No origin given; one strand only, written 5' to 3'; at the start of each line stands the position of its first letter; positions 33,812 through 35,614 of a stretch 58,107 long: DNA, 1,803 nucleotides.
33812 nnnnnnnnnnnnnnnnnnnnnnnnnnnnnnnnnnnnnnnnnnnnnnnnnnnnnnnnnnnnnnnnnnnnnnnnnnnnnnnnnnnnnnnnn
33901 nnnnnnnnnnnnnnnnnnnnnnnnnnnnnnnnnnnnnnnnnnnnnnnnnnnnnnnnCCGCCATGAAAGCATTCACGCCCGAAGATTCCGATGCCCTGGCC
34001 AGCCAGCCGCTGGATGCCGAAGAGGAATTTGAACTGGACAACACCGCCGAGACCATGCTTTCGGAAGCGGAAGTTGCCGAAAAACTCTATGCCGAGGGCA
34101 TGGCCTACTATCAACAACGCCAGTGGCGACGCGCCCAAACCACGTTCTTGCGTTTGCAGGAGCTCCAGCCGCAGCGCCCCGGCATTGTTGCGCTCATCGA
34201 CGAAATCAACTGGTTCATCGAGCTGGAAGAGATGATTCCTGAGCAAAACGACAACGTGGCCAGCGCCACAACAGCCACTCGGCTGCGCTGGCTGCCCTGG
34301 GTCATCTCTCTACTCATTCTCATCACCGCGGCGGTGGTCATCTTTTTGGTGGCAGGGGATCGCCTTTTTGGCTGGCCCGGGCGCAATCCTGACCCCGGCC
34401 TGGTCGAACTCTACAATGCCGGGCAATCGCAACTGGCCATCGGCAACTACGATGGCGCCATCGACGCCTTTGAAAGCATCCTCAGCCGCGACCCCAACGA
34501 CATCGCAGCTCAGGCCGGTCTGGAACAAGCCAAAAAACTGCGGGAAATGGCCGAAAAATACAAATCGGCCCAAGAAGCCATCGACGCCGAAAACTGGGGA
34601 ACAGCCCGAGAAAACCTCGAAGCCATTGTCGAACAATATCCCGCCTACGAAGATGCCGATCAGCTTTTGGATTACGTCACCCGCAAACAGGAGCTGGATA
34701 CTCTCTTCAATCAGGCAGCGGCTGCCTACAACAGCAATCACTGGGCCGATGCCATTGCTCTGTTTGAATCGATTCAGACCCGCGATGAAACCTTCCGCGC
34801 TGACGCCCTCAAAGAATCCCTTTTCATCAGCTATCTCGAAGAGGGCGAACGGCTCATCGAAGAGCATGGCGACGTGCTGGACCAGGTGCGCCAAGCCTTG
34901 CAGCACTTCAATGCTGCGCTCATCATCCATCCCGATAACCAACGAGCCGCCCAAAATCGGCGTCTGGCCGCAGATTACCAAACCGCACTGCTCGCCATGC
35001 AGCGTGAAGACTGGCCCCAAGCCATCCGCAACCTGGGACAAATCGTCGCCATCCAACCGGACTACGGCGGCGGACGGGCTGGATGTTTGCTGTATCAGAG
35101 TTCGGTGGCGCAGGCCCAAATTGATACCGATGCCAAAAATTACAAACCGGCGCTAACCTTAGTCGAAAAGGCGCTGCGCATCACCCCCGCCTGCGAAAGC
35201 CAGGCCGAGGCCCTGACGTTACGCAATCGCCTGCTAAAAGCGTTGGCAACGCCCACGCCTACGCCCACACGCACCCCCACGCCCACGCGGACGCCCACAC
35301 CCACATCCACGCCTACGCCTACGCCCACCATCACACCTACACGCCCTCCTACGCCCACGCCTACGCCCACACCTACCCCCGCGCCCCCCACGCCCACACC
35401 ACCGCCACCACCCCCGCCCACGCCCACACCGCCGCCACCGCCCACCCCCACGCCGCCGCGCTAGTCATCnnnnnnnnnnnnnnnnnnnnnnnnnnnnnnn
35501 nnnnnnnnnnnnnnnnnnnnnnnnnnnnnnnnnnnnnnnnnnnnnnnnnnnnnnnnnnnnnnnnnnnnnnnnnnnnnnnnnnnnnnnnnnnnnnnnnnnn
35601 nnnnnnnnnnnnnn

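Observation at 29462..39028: Candidate undescribed surface-sensing system: Ig-repeat giant + TPR-PT + propeller-PT + GAF/PAS kinase, with an OmpR regulator upstream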

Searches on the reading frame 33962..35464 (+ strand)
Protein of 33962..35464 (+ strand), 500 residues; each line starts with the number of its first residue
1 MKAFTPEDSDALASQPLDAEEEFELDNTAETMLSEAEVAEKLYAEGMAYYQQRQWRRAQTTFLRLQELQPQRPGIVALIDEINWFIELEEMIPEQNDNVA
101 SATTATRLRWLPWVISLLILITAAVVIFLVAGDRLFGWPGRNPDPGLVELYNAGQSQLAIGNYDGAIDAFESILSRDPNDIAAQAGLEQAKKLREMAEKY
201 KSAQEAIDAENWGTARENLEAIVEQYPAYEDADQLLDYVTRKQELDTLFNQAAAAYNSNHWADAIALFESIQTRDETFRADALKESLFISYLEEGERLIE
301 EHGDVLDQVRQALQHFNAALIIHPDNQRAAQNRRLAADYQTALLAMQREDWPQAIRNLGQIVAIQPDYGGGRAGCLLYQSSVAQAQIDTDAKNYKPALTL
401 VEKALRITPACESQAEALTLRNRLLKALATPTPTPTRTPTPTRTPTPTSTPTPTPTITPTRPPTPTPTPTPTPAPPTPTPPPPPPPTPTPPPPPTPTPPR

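Call 4: search_protein_families(library=pfam, proteins=[window:33962-35464:+], max_evalue=0.01)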
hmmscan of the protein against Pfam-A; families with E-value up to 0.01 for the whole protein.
window:33962-35464:+ (500 aa): 17 families
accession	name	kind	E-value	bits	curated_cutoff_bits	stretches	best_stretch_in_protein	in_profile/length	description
PF07719.23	TPR_2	-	2.5e-19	68.2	27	2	150-180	4-34/34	Tetratricopeptide repeat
PF13174.12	TPR_6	-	1.3e-13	51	26.3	1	150-179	3-32/33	Tetratricopeptide repeat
PF00515.34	TPR_1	-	1.1e-12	47.6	27.8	1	150-180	4-34/34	Tetratricopeptide repeat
PF13428.12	TPR_14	-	7.7e-10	38.9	23.5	1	150-186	4-40/44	Tetratricopeptide repeat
PF14559.12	TPR_19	-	2.5e-09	37.8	25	0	161-187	5-31/68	Tetratricopeptide repeat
PF13432.12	TPR_16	-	6.6e-09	36.5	32.7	0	151-180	1-30/65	Tetratricopeptide repeat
PF13525.12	YfiO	-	2.8e-08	34.2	25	0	196-234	5-43/203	Outer membrane lipoprotein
PF13512.12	TPR_18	-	1.4e-07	32.2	21.9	1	196-239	10-56/145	Tetratricopeptide repeat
PF12895.13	ANAPC3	-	1.7e-06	28.7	27.2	0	29-71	12-54/82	Anaphase-promoting complex, cyclosome, subunit 3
PF13176.12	TPR_7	-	3.4e-06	27.2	27.9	0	150-180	2-34/36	Tetratricopeptide repeat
PF13424.12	TPR_12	-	2.4e-05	24.9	30.1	0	336-408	4-75/77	Tetratricopeptide repeat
PF13181.12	TPR_8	-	2.7e-05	24.4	25.7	0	150-180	4-34/34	Tetratricopeptide repeat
PF14276.11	DUF4363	-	0.00036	20.9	27.5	1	191-255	9-70/107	Domain of unknown function (DUF4363)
PF13371.12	TPR_9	-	0.00042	20.7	35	0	149-185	31-67/73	Tetratricopeptide repeat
PF24575.1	TPR_Slam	-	0.0043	17.9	35.2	0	324-368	36-80/104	Surface lipoprotein assembly modifier, N-terminal TPR repeats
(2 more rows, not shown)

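Call 5: search_protein_families(library=ncbifam, proteins=[window:33962-35464:+], max_evalue=0.01)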
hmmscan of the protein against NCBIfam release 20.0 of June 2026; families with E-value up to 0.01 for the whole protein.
window:33962-35464:+ (500 aa): 8 families
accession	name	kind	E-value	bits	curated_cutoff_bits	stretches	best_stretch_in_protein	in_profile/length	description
TIGR03302.1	OM_YfiO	subfamily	3.7e-13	49.5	81.4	0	193-234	30-71/239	outer membrane protein assembly factor BamD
TIGR02795.1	tol_pal_ybgF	equivalog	7.6e-08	33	90.1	0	151-233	43-113/119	tol-pal system protein YbgF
NF047507.1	TPR_BatC_Lepto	exception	3.2e-07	30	175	0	247-332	60-135/214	TPR repeat-containing protein BatC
NF040959.1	MamA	equivalog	7.3e-06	25.6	200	0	151-187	75-111/204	magnetosome protein MamA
TIGR02552.1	LcrH_SycD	equivalog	4.5e-05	23.2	104.8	0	36-71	15-50/136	SycD/LcrH family type III secretion system chaperone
NF008119.0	PRK10866.1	equivalog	5.1e-05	23.1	363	0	122-179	9-64/243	outer membrane protein assembly factor BamD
NF042912.1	Amuc_1098_fam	equivalog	5.9e-05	21.3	750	1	152-205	160-211/805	Amuc_1098 family type IV pilus outer membrane protein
TIGR03497.1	FliI_clade2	equivalog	0.0082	15.1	629.8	0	156-249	315-402/413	flagellar protein export ATPase FliI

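Call 14: find_homologous_proteins(query=window:33962-35248:+)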
Query seq(429 aa) (429 aa): 46 proteins with E <= 0.001 among 8000 candidates.
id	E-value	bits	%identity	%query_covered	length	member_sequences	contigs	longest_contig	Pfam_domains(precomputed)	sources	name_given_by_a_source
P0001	5.6e-229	778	83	100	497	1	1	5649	PF14559.13,PF13525.13,PF00515.35,PF13432.13,PF13428.13,PF07719.24,PF13512.13,PF13174.13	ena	-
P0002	4.0e-200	683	75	99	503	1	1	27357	PF13525.13,PF20663.4,PF13428.13,PF27421.1,PF13512.13,PF14559.13,PF13371.13,PF00515.35,PF12895.14,PF13432.13,PF07719.24,PF13174.13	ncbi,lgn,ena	-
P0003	2.0e-198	677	77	93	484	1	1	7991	PF14559.13,PF13525.13,PF13371.13,PF00515.35,PF12895.14,PF20663.4,PF13432.13,PF13428.13,PF07719.24,PF13512.13,PF13174.13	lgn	-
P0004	3.6e-191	653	72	100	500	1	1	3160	PF14559.13,PF13525.13,PF13371.13,PF00515.35,PF20663.4,PF13432.13,PF13428.13,PF13181.13,PF07719.24,PF13512.13,PF13174.13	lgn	-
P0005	1.7e-185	635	71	100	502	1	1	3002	PF14559.13,PF13525.13,PF13371.13,PF00515.35,PF13432.13,PF13428.13,PF07719.24,PF13512.13,PF13174.13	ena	-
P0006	3.3e-182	624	70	97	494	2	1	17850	PF14559.13,PF13525.13,PF13371.13,PF00515.35,PF12895.14,PF13432.13,PF13428.13,PF13181.13,PF07719.24,PF13512.13,PF13174.13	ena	-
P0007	8.6e-181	619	68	100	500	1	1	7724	PF14559.13,PF13525.13,PF13371.13,PF00515.35,PF13432.13,PF13428.13,PF07719.24,PF13174.13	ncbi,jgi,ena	-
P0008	1.7e-178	612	71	92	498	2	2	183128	PF14559.13,PF13525.13,PF00515.35,PF12895.14,PF13432.13,PF13428.13,PF27421.1,PF07719.24,PF13512.13,PF13174.13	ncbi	-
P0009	2.7e-178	611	70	97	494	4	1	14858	PF14559.13,PF13525.13,PF00515.35,PF12895.14,PF13432.13,PF13428.13,PF27421.1,PF07719.24,PF13174.13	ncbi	-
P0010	2.8e-172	591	69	91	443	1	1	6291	PF14559.13,PF13525.13,PF00515.35,PF12895.14,PF13432.13,PF13428.13,PF13181.13,PF07719.24,PF13174.13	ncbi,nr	ncbi:MAG TPA: tetratricopeptide repeat protein, partial [Anaerolineae bacterium]|nr:tetratricopeptid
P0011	7.3e-141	488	57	94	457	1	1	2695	PF13525.13,PF00515.35,PF13428.13,PF07719.24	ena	-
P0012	8.2e-141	488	57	93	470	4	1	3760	PF13525.13,PF00515.35,PF13432.13,PF13428.13,PF07719.24,PF13174.13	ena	-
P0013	7.4e-140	484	56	94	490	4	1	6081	PF14559.13,PF13525.13,PF00515.35,PF13432.13,PF13428.13,PF07719.24,PF13174.13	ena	-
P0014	1.9e-139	483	56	94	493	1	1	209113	PF14559.13,PF14853.13,PF13525.13,PF13371.13,PF00515.35,PF13428.13,PF07719.24,PF13174.13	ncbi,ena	-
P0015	1.7e-137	477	57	91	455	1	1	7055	PF14559.13,PF13525.13,PF13371.13,PF00515.35,PF13176.13,PF13432.13,PF13428.13,PF13181.13,PF07719.24,PF13174.13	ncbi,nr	ncbi:MAG: tetratricopeptide repeat protein, partial [Chloroflexi bacterium]|nr:tetratricopeptide rep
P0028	1.0e-127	444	55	94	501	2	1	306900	PF13525.13,PF00515.35,PF13432.13,PF07719.24,PF13174.13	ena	-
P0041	1.7e-14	72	26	62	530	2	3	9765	PF14559.13,PF13414.13,PF00515.35,PF13424.13,PF13432.13,PF13428.13,PF07719.24,PF13174.13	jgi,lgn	-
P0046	9.5e-11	59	19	93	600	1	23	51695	PF07719.24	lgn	-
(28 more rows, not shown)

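Call 15: find_encoding_contigs(protein=P0008, flank=10000, max_places=2)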
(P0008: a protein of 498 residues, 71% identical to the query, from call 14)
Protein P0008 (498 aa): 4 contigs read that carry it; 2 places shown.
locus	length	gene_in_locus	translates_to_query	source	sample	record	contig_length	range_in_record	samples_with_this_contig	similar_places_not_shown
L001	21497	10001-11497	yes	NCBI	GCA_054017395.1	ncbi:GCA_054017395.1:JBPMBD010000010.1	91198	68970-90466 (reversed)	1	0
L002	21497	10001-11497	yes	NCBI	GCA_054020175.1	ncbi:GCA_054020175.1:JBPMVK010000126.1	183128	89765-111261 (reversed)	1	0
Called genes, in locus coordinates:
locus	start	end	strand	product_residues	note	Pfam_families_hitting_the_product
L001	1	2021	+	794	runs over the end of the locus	PF03030:H_PPase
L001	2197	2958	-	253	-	PF01996:F420_ligase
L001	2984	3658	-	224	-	PF07991:KARI_N (weak), PF03807:F420_oxidored, PF02153:PDH_N (weak)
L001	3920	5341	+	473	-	-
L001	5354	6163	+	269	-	PF00072:Response_reg, PF00486:Trans_reg_C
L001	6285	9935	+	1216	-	PF19077:Big_13 (faint), PF12245:Big_3_2 (faint)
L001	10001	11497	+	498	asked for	PF12895:ANAPC3 (faint), PF13512:TPR_18 (faint), PF27421:TP_0855_helical (faint), PF00515:TPR_1 (faint), PF07719:TPR_2 (faint), PF13174:TPR_6 (faint), PF13428:TPR_14 (faint), PF13432:TPR_16 (faint), +2 more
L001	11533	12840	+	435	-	-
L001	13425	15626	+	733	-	PF01590:GAF, PF13185:GAF_2, PF13492:GAF_3, PF00989:PAS, PF08448:PAS_4 (weak), PF00512:HisKA, PF02518:HATPase_c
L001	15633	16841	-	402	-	PF13742:tRNA_anti_2, PF01336:tRNA_anti-codon, PF02601:Exonuc_VII_L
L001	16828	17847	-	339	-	PF00781:DAGK_cat, PF19279:YegS_C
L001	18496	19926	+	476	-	PF02589:LUD_dom, PF13187:Fer4_9 (faint), PF00037:Fer4 (faint), PF12798:Fer4_3 (faint), PF13183:Fer4_8, PF13237:Fer4_10 (faint), PF11870:LutB_C (weak)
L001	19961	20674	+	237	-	PF01168:Ala_racemase_N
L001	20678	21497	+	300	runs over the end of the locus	PF03807:F420_oxidored, PF14748:P5CR_dimer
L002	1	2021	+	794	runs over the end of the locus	PF03030:H_PPase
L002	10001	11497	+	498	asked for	PF12895:ANAPC3 (faint), PF13512:TPR_18 (faint), PF27421:TP_0855_helical (faint), PF00515:TPR_1 (faint), PF07719:TPR_2 (faint), PF13174:TPR_6 (faint), PF13428:TPR_14 (faint), PF13432:TPR_16 (faint), +2 more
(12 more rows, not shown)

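Call 16: find_encoding_contigs(protein=P0014, flank=10000, max_places=2)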
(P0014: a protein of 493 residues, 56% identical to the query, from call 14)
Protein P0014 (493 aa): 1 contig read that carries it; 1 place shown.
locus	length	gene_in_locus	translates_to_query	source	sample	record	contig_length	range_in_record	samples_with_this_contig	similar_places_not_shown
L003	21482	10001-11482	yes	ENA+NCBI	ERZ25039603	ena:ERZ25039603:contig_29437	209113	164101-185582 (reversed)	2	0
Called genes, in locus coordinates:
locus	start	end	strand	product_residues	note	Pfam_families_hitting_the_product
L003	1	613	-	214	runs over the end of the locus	-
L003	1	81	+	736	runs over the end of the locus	PF00082:Peptidase_S8, PF18998:Flg_new_2 (weak)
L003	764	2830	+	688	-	PF18998:Flg_new_2, PF00963:Cohesin (weak), PF00404:Dockerin_1 (weak)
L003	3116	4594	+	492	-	-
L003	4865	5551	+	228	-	PF00072:Response_reg, PF00486:Trans_reg_C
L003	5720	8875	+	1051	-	PF19077:Big_13 (faint), PF12245:Big_3_2 (faint)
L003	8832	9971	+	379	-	-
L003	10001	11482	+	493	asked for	PF14559:TPR_19 (faint), PF00515:TPR_1 (faint), PF07719:TPR_2 (faint), PF13174:TPR_6 (faint), PF13371:TPR_9 (faint), PF13428:TPR_14 (faint), PF13525:YfiO (faint), PF14853:Fis1_TPR_C (faint)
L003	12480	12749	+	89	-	-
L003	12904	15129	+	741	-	PF01590:GAF, PF13185:GAF_2 (weak), PF13492:GAF_3, PF00989:PAS, PF08448:PAS_4, PF12860:PAS_7 (weak), PF00512:HisKA, PF02518:HATPase_c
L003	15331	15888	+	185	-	PF00535:Glycos_transf_2 (weak)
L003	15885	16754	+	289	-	PF01522:Polysacc_deac_1, PF11959:DUF3473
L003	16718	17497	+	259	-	PF02254:TrkA_N, PF02080:TrkA_C (weak)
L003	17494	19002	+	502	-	PF02386:TrkH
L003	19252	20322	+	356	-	PF17854:FtsK_alpha, PF01580:FtsK_SpoIIIE, PF10412:TrwB_AAD_bind (faint), PF01580:FtsK_SpoIIIE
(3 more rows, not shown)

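Call 17: find_encoding_contigs(protein=P0028, flank=10000, max_places=2)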
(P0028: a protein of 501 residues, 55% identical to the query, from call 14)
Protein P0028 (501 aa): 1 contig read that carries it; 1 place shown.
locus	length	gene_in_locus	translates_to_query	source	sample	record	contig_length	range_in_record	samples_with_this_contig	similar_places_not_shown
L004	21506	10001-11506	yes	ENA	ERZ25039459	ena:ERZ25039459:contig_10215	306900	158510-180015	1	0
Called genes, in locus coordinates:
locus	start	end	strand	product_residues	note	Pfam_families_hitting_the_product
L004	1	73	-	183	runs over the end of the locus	-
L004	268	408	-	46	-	-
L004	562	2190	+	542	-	PF04055:Radical_SAM, PF16199:Radical_SAM_C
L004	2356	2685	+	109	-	PF01850:PIN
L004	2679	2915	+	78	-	-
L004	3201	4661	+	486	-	-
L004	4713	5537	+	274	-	PF00072:Response_reg, PF00486:Trans_reg_C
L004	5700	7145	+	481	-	-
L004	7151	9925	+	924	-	PF12245:Big_3_2 (faint), PF19077:Big_13 (faint)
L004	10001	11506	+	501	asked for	PF00515:TPR_1 (faint), PF07719:TPR_2 (faint), PF13525:YfiO (faint), PF13174:TPR_6 (faint), PF13432:TPR_16 (faint)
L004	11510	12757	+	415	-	PF14870:PSII_BNR (faint), PF25852:DUF6242_C (faint), PF15902:Sortilin-Vps10 (faint), PF02012:BNR (faint)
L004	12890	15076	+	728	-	PF01590:GAF, PF13185:GAF_2, PF13492:GAF_3, PF08448:PAS_4 (weak), PF00512:HisKA, PF02518:HATPase_c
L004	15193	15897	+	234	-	PF05685:Uma2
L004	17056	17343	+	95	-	-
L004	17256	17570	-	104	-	-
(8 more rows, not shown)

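Call 19: find_encoding_contigs(protein=P0046, flank=10000, max_places=2)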
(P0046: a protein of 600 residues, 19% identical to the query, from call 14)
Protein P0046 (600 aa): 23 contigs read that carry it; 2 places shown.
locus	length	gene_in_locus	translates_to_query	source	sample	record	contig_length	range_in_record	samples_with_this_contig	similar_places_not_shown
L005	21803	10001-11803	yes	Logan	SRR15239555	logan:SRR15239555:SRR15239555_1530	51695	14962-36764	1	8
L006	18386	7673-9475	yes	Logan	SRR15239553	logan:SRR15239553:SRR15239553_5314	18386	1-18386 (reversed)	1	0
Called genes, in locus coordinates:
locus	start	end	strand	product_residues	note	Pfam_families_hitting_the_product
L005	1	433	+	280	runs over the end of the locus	PF04794:YdjC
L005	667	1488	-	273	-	PF01478:Peptidase_A24 (weak)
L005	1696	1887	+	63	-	PF04964:Flp_Fap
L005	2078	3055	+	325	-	-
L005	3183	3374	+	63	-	PF04964:Flp_Fap (weak)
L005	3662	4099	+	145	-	PF07811:TadE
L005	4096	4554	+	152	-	PF07811:TadE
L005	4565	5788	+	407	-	PF13400:Tad (weak)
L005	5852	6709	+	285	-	PF08666:SAF, PF13144:ChapFlgA (weak)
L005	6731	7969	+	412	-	PF01656:CbiA (weak), PF10609:ParA, PF13614:AAA_31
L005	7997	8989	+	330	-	PF00482:T2SSF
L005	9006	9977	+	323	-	PF00482:T2SSF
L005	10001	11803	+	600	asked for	PF07719:TPR_2 (faint)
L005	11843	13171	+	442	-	PF00437:T2SSE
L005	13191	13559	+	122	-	PF02643:DUF192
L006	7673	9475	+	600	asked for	PF07719:TPR_2 (faint)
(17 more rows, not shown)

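Call 20: find_encoding_contigs(protein=P0041, flank=10000, max_places=2)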
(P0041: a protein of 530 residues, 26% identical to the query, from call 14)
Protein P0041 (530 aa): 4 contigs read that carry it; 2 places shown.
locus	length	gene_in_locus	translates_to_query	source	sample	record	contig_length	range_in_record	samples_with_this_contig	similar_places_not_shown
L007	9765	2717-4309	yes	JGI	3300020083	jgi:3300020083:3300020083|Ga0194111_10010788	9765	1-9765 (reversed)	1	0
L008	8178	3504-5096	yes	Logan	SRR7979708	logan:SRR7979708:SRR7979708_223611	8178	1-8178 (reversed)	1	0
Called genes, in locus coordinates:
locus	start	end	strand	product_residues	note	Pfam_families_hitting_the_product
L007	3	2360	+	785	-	?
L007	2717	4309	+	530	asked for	PF14559:TPR_19 (faint), PF00515:TPR_1 (faint), PF07719:TPR_2 (faint), PF13174:TPR_6 (faint), PF13414:TPR_11 (faint), PF13424:TPR_12 (faint), PF13428:TPR_14 (faint), PF13432:TPR_16 (faint)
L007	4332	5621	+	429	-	PF14870:PSII_BNR (faint), PF15902:Sortilin-Vps10 (faint), PF25852:DUF6242_C (faint), PF02012:BNR (faint)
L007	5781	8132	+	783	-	PF01590:GAF, PF13185:GAF_2, PF13492:GAF_3, PF00989:PAS (weak), PF08448:PAS_4, PF00512:HisKA, PF02518:HATPase_c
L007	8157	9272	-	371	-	PF00108:Thiolase_N, PF08545:ACP_syn_III, PF08541:ACP_syn_III_C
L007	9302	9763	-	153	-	?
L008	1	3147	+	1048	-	?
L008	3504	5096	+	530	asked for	PF14559:TPR_19 (faint), PF00515:TPR_1 (faint), PF07719:TPR_2 (faint), PF13174:TPR_6 (faint), PF13414:TPR_11 (faint), PF13424:TPR_12 (faint), PF13428:TPR_14 (faint), PF13432:TPR_16 (faint)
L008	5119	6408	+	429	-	PF14870:PSII_BNR (faint), PF15902:Sortilin-Vps10 (faint), PF25852:DUF6242_C (faint), PF02012:BNR (faint)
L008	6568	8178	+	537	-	?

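Call 24: find_related_loci(query=A1, collection=genome_contigs, flank=10000)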
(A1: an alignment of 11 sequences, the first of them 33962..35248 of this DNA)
Query A1 (429 aa) in genome_contigs; peptide patterns used: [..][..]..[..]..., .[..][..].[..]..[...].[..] (x = any residue, [..] = any of these).
233 stretches matched a pattern; 20 encode a relative of the query (tblastn E <= 1e-3); 20 distinct loci.
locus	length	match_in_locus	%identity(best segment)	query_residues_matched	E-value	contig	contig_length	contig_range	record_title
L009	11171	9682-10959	75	5-429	0e+0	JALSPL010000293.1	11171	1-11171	MAG: Anaerolineae bacterium isolate 356-284_metabat2_scaf2bin.051 356-284_scaffold_3320_c1, whole genome shotgun sequenc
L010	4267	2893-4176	74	1-428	0e+0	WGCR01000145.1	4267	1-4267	MAG: Anaerolineae bacterium isolate S145_12 k151_159225, whole genome shotgun sequence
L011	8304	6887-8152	70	1-422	0e+0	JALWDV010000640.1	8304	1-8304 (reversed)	MAG: Anaerolineae bacterium isolate T11_maxbin2_scaf2bin.315 T11_NODE_5182_length_8304_cov_8.288370, whole genome shotgu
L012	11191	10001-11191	70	1-397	0e+0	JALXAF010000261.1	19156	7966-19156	MAG: Anaerolineae bacterium isolate T2_metabat1_scaf2bin.243 T2_NODE_2569_length_19156_cov_8.297020, whole genome shotgu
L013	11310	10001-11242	70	15-428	7e-179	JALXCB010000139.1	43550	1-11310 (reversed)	MAG: Anaerolineae bacterium isolate T2_metabat2_scaf2bin.134 T2_NODE_520_length_43550_cov_22.348087, whole genome shotgu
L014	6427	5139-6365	62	20-428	2e-156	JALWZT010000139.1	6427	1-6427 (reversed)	MAG: Anaerolineae bacterium isolate T2_metabat1_scaf2bin.155 T2_NODE_21547_length_6427_cov_10.722857, whole genome shotg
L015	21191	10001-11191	57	33-428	1e-147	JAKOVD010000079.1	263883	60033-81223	MAG: Chloroflexota bacterium isolate JPNG_maxbin.037 k201_232763, whole genome shotgun sequence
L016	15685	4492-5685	57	32-428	7e-145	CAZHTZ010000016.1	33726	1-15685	MAG TPA_asm: uncultured Caldilineales bacterium isolate SRP302447_co3_250 genome assembly, contig: NODE_3443_length_3372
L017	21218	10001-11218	56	27-428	5e-135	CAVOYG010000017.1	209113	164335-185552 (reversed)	MAG: uncultured Chloroflexia bacterium isolate MFD09964.bin.2.44 genome assembly, contig: contig_29437, whole genome sho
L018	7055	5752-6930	57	39-428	1e-134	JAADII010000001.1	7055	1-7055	MAG: Chloroflexota bacterium isolate M_MetaBat.41 contig-127_18987, whole genome shotgun sequence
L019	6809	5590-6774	54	33-428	3e-132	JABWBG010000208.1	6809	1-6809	MAG: Caldilineales bacterium isolate MAG_24 scaffold_13947, whole genome shotgun sequence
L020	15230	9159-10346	54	36-428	3e-121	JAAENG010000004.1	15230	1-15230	MAG: Chloroflexota bacterium isolate Bse_26 BseG_CONTIG29081, whole genome shotgun sequence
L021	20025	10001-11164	53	39-425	5e-121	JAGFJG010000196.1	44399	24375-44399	MAG: Caldilineales bacterium isolate mag.17 k127_2407189, whole genome shotgun sequence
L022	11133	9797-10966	54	39-428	2e-120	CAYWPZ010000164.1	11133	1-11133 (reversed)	MAG TPA_asm: uncultured Caldilineales bacterium isolate binchicken_co107_52 genome assembly, contig: NODE_13284_length_1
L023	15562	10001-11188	54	37-428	1e-117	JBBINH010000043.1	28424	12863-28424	MAG: Caldilineales bacterium isolate BQF170218_bin_251 NODE_1339_length_28424_cov_3.64961, whole genome shotgun sequence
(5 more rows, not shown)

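Call 89: search_protein_families(library=padloc, proteins=[window:33962-35464:+], max_evalue=0.001)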
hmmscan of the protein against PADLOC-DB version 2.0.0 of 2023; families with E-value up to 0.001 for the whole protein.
window:33962-35464:+ (500 aa): 0 families
